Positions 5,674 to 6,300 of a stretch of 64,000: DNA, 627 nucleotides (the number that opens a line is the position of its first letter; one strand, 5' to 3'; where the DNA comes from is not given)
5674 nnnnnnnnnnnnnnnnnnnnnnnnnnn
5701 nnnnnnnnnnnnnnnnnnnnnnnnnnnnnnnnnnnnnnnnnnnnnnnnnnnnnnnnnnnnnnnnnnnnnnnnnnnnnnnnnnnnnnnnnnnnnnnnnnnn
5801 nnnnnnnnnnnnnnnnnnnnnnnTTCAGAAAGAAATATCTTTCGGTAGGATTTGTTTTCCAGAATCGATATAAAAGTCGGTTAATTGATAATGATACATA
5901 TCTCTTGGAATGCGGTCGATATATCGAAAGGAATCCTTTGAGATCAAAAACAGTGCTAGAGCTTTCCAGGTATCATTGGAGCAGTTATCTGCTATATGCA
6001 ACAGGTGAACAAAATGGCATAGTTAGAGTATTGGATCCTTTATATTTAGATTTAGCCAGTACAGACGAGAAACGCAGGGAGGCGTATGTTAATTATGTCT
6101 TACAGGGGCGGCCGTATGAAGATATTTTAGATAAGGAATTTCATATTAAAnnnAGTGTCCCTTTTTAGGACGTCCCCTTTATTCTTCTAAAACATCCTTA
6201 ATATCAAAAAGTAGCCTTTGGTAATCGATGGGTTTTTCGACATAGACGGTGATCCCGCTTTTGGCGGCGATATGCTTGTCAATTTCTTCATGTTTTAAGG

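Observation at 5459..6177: Intact REPtron: a RayT/IS200-like HUH transposase bracketed by inverted GGGGAC-rich REP-like ends, inserted between leuS and a response regulator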

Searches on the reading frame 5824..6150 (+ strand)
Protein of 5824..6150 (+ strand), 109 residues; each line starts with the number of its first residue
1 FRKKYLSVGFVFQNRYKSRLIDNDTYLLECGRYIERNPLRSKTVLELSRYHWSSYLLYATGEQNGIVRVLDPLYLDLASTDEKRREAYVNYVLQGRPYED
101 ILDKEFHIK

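Call 59: search_solved_structures(query=A2, max_evalue=10, show_alignments=3)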
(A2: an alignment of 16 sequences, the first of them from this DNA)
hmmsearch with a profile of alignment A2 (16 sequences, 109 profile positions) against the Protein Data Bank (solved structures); distinct sequences matched with E-value up to 10: 2.
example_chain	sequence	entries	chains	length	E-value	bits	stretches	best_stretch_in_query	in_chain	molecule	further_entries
2lhj_A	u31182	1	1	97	0.047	17.6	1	36-104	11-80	High mobility group protein homolog NHP1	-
7e3t_A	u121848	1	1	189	0.73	13.8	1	8-51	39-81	Putative tRNA (cytidine(34)-2'-O)-methyltransferase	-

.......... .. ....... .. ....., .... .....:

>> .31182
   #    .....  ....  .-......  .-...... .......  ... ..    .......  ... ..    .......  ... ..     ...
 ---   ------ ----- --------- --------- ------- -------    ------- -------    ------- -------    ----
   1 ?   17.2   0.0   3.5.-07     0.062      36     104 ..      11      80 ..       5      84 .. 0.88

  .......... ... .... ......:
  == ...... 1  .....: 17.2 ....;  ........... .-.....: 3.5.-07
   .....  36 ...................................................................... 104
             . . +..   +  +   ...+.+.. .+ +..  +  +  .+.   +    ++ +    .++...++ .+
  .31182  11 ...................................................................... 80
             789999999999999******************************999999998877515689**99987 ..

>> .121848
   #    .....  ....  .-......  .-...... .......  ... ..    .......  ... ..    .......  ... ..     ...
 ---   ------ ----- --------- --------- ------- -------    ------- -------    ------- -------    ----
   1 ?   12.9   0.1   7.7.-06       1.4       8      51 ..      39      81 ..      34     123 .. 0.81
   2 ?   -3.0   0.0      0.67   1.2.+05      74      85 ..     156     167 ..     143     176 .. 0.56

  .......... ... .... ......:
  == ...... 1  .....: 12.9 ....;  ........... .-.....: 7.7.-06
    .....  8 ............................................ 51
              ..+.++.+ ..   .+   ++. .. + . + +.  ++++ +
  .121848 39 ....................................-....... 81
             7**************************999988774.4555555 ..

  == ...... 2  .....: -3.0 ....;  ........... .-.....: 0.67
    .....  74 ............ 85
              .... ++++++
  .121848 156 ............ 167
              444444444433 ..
